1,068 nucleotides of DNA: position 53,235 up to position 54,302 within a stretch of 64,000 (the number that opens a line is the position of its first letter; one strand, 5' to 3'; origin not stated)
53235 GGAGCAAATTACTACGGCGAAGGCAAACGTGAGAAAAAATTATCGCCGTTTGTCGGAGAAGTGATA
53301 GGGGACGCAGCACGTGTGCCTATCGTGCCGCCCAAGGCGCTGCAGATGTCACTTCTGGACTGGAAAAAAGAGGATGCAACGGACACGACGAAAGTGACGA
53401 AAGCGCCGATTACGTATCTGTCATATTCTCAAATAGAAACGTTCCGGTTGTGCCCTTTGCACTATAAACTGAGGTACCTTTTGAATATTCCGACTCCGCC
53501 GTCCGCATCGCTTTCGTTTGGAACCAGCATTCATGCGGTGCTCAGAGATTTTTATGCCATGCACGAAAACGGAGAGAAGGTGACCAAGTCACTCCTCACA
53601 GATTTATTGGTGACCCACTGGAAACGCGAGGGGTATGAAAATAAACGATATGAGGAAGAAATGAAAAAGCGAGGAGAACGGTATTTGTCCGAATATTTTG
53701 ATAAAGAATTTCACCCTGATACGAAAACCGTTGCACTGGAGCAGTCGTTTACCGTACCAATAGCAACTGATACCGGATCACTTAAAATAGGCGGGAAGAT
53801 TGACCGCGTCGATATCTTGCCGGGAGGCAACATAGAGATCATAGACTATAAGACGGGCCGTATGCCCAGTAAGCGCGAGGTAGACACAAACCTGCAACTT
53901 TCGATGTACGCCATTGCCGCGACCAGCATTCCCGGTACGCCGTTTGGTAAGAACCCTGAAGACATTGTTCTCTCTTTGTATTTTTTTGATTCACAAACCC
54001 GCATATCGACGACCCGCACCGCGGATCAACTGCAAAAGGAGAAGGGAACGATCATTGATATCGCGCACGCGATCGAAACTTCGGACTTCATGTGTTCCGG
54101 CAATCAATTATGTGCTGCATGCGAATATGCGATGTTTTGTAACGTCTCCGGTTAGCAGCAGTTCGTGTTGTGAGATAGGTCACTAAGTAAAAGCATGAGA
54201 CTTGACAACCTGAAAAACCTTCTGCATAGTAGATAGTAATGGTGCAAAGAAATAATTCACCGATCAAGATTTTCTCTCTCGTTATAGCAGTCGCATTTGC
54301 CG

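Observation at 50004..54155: Low-GC hydrolase/unknown-domain fusion followed by a UvrD helicase with a C-terminal Cas4/AddB-type Fe-S nuclease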

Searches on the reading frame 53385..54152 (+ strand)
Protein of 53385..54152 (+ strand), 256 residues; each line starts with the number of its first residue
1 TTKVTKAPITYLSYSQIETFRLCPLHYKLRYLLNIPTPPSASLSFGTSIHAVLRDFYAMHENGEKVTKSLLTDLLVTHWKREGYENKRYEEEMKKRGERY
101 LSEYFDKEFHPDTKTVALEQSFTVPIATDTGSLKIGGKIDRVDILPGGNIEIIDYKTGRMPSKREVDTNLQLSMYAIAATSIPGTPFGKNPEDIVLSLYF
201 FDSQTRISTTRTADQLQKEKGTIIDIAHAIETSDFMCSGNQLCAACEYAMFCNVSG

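Call 11: search_solved_structures(query=window:53406-54152:+, max_evalue=1, show_alignments=3)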
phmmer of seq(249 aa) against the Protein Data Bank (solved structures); distinct sequences matched with E-value up to 1: 7.
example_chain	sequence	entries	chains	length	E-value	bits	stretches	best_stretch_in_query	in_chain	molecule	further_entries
6ppu_A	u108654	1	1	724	3.9e-05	26.6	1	56-244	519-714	ATP-dependent DNA helicase (UvrD/REP)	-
7sjr_A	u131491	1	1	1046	7.2e-05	25.7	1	56-241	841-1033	DNA helicase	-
6ppj_A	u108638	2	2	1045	0.00094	22.1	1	56-241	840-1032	ATP-dependent DNA helicase (UvrD/REP)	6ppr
9np6_A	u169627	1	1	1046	0.00094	22.1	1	56-241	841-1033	DNA 3'-5' helicase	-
7sjr_B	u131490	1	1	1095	0.026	17.3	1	116-201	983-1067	DNA helicase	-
6ppu_B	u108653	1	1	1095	0.026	17.3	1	116-201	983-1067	UvrD/REP helicase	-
6ppr_B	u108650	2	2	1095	0.35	13.7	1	116-201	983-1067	UvrD/REP helicase | DNA 3'-5' helicase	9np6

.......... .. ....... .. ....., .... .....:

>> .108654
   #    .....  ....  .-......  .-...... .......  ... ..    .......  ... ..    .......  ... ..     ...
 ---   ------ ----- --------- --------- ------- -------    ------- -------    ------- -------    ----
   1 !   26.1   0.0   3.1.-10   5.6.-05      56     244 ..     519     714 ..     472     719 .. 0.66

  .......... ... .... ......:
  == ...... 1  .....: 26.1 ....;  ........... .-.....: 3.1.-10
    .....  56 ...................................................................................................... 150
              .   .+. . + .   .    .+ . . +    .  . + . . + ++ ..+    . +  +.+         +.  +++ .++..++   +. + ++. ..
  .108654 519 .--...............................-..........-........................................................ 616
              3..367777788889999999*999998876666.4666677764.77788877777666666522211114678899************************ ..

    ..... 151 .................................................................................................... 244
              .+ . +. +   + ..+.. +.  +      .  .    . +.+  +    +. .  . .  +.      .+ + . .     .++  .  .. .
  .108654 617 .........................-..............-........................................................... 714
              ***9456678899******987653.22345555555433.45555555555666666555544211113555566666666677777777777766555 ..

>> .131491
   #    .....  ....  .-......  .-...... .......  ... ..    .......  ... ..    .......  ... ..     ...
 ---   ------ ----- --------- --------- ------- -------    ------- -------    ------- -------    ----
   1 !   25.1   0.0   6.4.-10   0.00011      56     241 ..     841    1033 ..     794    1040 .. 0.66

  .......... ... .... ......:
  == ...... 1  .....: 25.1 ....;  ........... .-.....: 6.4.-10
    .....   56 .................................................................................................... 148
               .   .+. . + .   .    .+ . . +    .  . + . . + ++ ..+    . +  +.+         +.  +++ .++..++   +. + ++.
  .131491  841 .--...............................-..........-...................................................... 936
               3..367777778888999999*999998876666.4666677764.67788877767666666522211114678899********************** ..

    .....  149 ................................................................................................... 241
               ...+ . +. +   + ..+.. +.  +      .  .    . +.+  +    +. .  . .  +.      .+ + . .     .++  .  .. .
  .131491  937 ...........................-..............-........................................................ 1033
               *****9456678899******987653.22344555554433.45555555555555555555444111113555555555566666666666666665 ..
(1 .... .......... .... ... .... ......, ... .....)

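Call 23: find_homologous_proteins(query=window:53385-54152:+, max_evalue=0.001)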
Query window:53385-54152:+ (256 aa): 172 proteins with E <= 0.001 among 622 candidates; the best 120 are listed.
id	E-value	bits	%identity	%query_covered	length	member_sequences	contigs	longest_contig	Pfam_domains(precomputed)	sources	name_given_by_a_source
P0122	1.0e-118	413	71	98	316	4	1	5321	PF12705.14,PF10926.15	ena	-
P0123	2.9e-117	409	72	98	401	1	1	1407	PF13538.13,PF12705.14,PF13361.13,PF10926.15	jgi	jgi:DNA helicase-2/ATP-dependent DNA helicase PcrA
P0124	4.0e-99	349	63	96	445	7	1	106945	PF13538.13,PF12705.14,PF13361.13,PF10926.15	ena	-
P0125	5.0e-98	346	63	97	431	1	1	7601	PF13538.13,PF12705.14,PF13361.13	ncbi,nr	ncbi:ATP-dependent helicase, partial [Candidatus Gottesmanbacteria bacterium]|nr:ATP-dependent helic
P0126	8.8e-87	309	57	96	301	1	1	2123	PF12705.14,PF10926.15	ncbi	-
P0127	1.7e-83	298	54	99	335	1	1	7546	PF13538.13,PF12705.14,PF13361.13,PF10926.15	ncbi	ncbi:MAG: hypothetical protein UX13_C0020G0001, partial [Candidatus Woesebacteria bacterium GW2011_G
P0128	5.1e-81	290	52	98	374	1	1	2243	PF12705.14,PF13361.13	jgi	jgi:DNA helicase-2/ATP-dependent DNA helicase PcrA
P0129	1.2e-80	289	55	91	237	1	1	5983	PF12705.14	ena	-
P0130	2.7e-80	288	52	98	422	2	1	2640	PF13538.13,PF12705.14,PF13361.13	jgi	-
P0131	3.7e-79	284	53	96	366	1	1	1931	PF12705.14,PF13361.13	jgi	-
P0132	3.8e-79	284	55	96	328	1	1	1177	PF12705.14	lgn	-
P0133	4.1e-79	284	53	96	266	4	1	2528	PF12705.14,PF10926.15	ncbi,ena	-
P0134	4.4e-79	284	52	99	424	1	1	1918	PF13538.13,PF12705.14,PF13361.13,PF10926.15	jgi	jgi:DNA helicase-2/ATP-dependent DNA helicase PcrA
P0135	4.6e-79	283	52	95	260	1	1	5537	PF01930.24,PF12705.14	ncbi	ncbi:RecB family exonuclease [Patescibacteria group bacterium]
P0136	2.4e-78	281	52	96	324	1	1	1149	PF12705.14,PF10926.15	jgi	jgi:DNA helicase-2/ATP-dependent DNA helicase PcrA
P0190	3.3e-63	232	48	98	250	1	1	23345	PF12705.14,PF10926.15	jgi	jgi:DNA helicase-2/ATP-dependent DNA helicase PcrA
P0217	3.9e-58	215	43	95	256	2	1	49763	PF12705.14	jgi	jgi:RecB family exonuclease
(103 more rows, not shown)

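Call 30: find_related_loci(query=A2, collection=metagenome_contigs, flank=10000)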
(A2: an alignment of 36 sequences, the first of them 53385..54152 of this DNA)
Query A2 (256 aa) in metagenome_contigs; peptide patterns used: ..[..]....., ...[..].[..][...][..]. (x = any residue, [..] = any of these).
600 stretches matched a pattern (row limit reached: there are more); 547 encode a relative of the query (tblastn E <= 1e-3); the best 80 are kept; 80 distinct loci.
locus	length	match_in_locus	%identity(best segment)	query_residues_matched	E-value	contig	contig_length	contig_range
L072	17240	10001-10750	73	6-255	1e-125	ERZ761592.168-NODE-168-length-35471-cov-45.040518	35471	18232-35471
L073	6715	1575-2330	63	6-255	1e-108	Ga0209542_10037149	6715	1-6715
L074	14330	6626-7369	63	9-256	3e-106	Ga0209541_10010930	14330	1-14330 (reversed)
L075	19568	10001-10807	53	9-254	2e-92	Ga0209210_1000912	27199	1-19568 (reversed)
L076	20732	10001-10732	55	9-254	3e-90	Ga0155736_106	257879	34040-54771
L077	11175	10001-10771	51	3-256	4e-87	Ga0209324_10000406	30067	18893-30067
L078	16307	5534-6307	52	1-252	6e-87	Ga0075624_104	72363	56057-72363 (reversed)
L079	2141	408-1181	53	5-254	3e-89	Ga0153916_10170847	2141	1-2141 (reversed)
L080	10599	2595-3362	51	3-255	3e-85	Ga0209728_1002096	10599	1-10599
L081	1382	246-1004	54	9-253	2e-91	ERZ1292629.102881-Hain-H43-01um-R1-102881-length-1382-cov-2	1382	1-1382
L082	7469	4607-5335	54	9-252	9e-85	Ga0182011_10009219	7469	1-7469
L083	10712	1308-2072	52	9-256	2e-84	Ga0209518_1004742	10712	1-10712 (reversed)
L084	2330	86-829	50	3-252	9e-87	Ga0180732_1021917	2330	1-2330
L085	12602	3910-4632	55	9-252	1e-83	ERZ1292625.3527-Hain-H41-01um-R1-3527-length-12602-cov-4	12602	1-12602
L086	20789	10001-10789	50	9-254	2e-83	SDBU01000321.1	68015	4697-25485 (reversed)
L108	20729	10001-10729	45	8-253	2e-72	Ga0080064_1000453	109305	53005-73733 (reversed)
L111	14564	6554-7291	44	7-255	4e-71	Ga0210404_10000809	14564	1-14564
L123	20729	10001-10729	45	7-252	7e-69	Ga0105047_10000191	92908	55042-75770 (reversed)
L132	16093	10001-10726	43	8-252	3e-67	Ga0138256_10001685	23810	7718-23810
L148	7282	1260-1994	41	8-255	6e-63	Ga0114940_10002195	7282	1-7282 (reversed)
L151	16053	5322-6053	43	7-253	2e-68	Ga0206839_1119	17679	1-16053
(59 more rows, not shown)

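Call 38: search_protein_families(library=pfam, alignment_id=A3, max_evalue=0.001)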
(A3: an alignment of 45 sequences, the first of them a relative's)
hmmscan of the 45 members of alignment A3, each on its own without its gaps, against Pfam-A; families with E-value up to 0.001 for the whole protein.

A. member 1, L108:6817-7590:- (258 aa): 2 families
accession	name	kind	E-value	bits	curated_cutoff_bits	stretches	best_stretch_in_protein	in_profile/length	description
PF00175.26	NAD_binding_1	-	3.7e-17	63.4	22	1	130-236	1-107/109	Oxidoreductase NAD-binding domain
PF00970.30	FAD_binding_6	-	3e-08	34.3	21.1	1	25-118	5-97/99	Oxidoreductase FAD-binding domain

B. families by the number of members that match (of 45 scanned): 68 families (the first 25 are shown)
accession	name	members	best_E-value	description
PF00561.26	Abhydrolase_1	2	2.3e-14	alpha/beta hydrolase fold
PF12146.15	Hydrolase_4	2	4e-07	Serine aminopeptidase, S33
PF00580.27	UvrD-helicase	1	4.8e-81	UvrD/REP helicase N-terminal domain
PF01988.24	VIT1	1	2.2e-57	VIT family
PF08713.17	DNA_alkylation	1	1.3e-56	DNA alkylation repair enzyme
PF00202.27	Aminotran_3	1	8.4e-52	Aminotransferase class-III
PF05977.19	MFS_3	1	1.5e-50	Transmembrane secretion effector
PF00248.27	Aldo_ket_red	1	7.2e-49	Aldo/keto reductase family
PF07690.21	MFS_1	1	3.2e-39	Major Facilitator Superfamily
PF01327.26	Pep_deformylase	1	2.2e-33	Polypeptide deformylase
PF01351.25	RNase_HII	1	2.3e-31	Ribonuclease HII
PF03417.21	AAT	1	3.1e-30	Acyl-coenzyme A:6-aminopenicillanic acid acyl-transferase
PF04480.18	DUF559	1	4.2e-28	Protein of unknown function (DUF559)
PF13245.12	AAA_19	1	2.1e-23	AAA domain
PF04307.19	YdjM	1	2.5e-23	YdjM inner membrane protein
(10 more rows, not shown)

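Call 44: search_dna_similar(query=window:53385-54152:+, collection=plasmids, mode=protein, max_rows=15)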
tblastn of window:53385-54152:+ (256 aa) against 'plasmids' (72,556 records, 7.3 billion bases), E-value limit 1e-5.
Records with a match: 14; places in all: 18; records where one place covers at least 80% of the query: 12.
Best place of each record, by identity: <60% 14.
By first word of the organism name: Acaryochloris 6; Enterococcus 3; Hymenobacter 2; Methanomethylovorans 1; Nonomuraea 1; Desulfomonile 1.
By predicted mobility (MOB-suite, as given by PLSDB): conjugative 6; non-mobilizable 5; mobilizable 3.
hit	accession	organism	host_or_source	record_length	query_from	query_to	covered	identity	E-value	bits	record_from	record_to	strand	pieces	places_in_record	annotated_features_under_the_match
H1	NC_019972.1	Methanomethylovorans hollandica DSM 15978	-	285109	8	252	96%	27.9%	4e-16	84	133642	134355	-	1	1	ATP-dependent DNA helicase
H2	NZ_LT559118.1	Nonomuraea gerenzanensis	-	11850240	9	256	97%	27.0%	3e-17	88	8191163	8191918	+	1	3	none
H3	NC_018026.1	Desulfomonile tiedjei DSM 6799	sewage sludge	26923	11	252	95%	27.1%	7e-18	90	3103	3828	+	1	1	PD-(D/E)XK nuclease family protein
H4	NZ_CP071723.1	Acaryochloris sp. 'Moss Beach'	culture,intertidal zone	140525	12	254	95%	25.6%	2e-8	62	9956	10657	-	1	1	PD-(D/E)XK nuclease family protein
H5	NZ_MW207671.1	Enterococcus faecium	-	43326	2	252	98%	24.2%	1e-6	57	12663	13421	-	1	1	ATP-dependent DNA helicase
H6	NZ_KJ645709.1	Enterococcus faecium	Sus scrofa,feces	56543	2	252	98%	24.2%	1e-6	57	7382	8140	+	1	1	PD-(D/E)XK nuclease family protein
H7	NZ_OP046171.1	Enterococcus hirae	-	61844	2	252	98%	24.2%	1e-6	57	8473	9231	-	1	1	ATP-dependent DNA helicase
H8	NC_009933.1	Acaryochloris marina MBIC11017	-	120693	8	252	96%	23.9%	1e-7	59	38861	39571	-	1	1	PD-(D/E)XK nuclease family protein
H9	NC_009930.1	Acaryochloris marina MBIC11017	-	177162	8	252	96%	23.9%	1e-7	59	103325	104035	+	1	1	PD-(D/E)XK nuclease family protein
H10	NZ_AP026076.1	Acaryochloris marina MBIC10699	cell culture,Ascidian, Diplosoma similis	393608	8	252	96%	23.5%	8e-8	60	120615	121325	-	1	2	PD-(D/E)XK nuclease family protein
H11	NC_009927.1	Acaryochloris marina MBIC11017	-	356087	8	252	96%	23.5%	1e-7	59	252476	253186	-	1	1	PD-(D/E)XK nuclease family protein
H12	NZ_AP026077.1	Acaryochloris marina MBIC10699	cell culture,Ascidian, Diplosoma similis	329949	12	252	94%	22.8%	1e-7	60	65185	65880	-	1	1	PD-(D/E)XK nuclease family protein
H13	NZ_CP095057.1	Hymenobacter sp. 5414T-23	single cell,air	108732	12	158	57%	27.0%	5e-6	55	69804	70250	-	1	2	ATP-dependent DNA helicase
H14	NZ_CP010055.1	Hymenobacter sp. DG25B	single cell,soil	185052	12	170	62%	24.7%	2e-6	56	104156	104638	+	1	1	PD-(D/E)XK nuclease family protein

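Call 46: get_annotated_region(hit=H3, flank=6000)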
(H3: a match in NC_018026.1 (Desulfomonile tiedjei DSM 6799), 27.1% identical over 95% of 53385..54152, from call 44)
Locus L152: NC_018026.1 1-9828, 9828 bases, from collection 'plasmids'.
description: Desulfomonile tiedjei DSM 6799 plasmid pDESTI.01, complete sequence
organism: Desulfomonile tiedjei DSM 6799 (NCBI taxid 706587)
taxonomy: Bacteria; Thermodesulfobacteriota; Desulfomonilia; Desulfomonilales; Desulfomonilaceae; Desulfomonile; Desulfomonile tiedjei; Desulfomonile tiedjei DSM 6799
host: -; source: sewage sludge; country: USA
typing (MOB-suite, as given by PLSDB): non-mobilizable
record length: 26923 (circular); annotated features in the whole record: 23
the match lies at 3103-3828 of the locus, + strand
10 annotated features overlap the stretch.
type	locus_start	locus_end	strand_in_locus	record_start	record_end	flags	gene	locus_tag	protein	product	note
CDS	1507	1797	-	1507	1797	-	-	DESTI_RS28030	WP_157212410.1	hypothetical protein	-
CDS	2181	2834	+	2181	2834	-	-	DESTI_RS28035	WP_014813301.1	hypothetical protein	-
CDS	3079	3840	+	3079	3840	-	-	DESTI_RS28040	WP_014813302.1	PD-(D/E)XK nuclease family protein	-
CDS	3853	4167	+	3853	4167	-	-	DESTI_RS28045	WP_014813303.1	hypothetical protein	-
CDS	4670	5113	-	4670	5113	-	rnhA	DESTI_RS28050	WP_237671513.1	ribonuclease HI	-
CDS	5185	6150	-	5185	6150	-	-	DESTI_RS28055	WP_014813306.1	nucleotidyl transferase AbiEii/AbiGii toxin family protein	-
CDS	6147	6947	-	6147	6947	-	-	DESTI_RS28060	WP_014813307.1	type IV toxin-antitoxin system AbiEi family antitoxin domain-containing protein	-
CDS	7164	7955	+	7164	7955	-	-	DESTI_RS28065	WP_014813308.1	ParA family protein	-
CDS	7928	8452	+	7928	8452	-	-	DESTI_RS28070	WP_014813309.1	hypothetical protein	-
CDS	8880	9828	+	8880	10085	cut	-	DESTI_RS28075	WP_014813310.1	helix-turn-helix domain-containing protein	-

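Call 47: get_annotated_region(hit=H1, flank=6000)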
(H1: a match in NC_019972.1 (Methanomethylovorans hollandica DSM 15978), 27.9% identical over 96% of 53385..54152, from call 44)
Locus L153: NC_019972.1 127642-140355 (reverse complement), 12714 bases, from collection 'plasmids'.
description: Methanomethylovorans hollandica DSM 15978 plasmid pMETHO01, complete sequence
organism: Methanomethylovorans hollandica DSM 15978 (NCBI taxid 867904)
taxonomy: Archaea; Euryarchaeota; Methanomicrobia; Methanosarcinales; Methanosarcinaceae; Methanomethylovorans; Methanomethylovorans hollandica; Methanomethylovorans hollandica DSM 15978
host: -; source: -; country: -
typing (MOB-suite, as given by PLSDB): non-mobilizable; replicon rep_cluster_57
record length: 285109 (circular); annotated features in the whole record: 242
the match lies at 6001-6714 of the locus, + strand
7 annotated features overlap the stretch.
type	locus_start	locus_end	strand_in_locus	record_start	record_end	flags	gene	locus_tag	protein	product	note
CDS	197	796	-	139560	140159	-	csa3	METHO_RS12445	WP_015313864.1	CRISPR-associated CARF protein Csa3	GO:0043571 - maintenance of CRISPR repeat elements [Evidence IEA]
CDS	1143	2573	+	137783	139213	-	-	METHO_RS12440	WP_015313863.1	hypothetical protein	-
CDS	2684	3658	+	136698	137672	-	-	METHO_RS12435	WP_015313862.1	tetratricopeptide repeat protein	-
CDS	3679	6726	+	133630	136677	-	-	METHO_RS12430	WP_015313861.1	ATP-dependent DNA helicase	-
CDS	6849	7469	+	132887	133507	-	-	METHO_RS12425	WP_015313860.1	hypothetical protein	-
CDS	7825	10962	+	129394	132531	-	-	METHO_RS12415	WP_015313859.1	helicase-related protein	-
CDS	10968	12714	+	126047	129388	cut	-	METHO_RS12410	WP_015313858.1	molecular chaperone of HSP90 family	-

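Call 56: search_protein_representatives(alignment_id=A2)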
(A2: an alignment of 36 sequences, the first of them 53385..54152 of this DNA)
Query: 36 sequences, 276 profile positions. Proteins with E-value up to 0.001 (for the whole library): 42881; up to 1e-10: 11479; up to 1e-30: 1416. The best 150 are listed.
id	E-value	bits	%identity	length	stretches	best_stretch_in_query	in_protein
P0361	5.1e-185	629.6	-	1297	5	34-275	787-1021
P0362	1.1e-154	530.1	-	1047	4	34-275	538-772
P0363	4.0e-147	505.3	-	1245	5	22-272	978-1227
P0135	1.3e-110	385.5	-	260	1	23-274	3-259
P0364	3.8e-110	384.0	-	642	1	7-275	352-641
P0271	5.0e-109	380.4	-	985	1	6-273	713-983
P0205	2.2e-103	361.8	-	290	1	4-274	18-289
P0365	1.0e-102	359.7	-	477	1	7-273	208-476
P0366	1.5e-101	355.9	-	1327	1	4-274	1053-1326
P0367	6.1e-100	350.6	-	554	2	34-275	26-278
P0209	9.5e-99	346.6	-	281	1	8-275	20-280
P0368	1.2e-98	346.4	-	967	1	17-274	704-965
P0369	1.5e-98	346.0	-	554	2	30-273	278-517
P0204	2.6e-96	338.7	-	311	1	2-273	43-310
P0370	2.9e-96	338.5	-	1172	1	4-274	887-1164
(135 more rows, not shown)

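Call 61: predict_structure(alignment_id=A2)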
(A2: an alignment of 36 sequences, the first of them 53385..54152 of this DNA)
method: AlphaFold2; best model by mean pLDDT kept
length: 256 residues; sequences in the alignment: 36
mean_pLDDT: 94.5   pTM: 0.90
mean pLDDT of the five models: 94.5, 94.4, 94.1, 93.8, 93.4
residues with pLDDT >= 90: 226; 70-90: 22; 50-70: 5; < 50: 3
segments of 3 or more residues with pLDDT < 50: none
pLDDT, mean of each block of 10 residues (from residue 1): 72 97 95 93 96 98 97 98 97 98 97 96 95 96 97 95 97 98 95 98 97 98 97 93 86 69
secondary structure, 60 per line:
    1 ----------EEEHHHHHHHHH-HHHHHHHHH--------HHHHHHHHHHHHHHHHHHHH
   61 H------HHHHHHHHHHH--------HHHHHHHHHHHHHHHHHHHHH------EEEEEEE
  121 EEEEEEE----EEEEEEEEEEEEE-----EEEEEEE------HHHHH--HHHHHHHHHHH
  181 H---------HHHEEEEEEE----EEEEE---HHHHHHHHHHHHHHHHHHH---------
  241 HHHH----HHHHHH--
elements in order: E11-13 H14-22 H24-32 H41-61 H68-78 H87-107 E114-127 E132-144 E150-156 H163-167 H170-181 E194-200 E205-209 H213-231 H241-244 H249-254
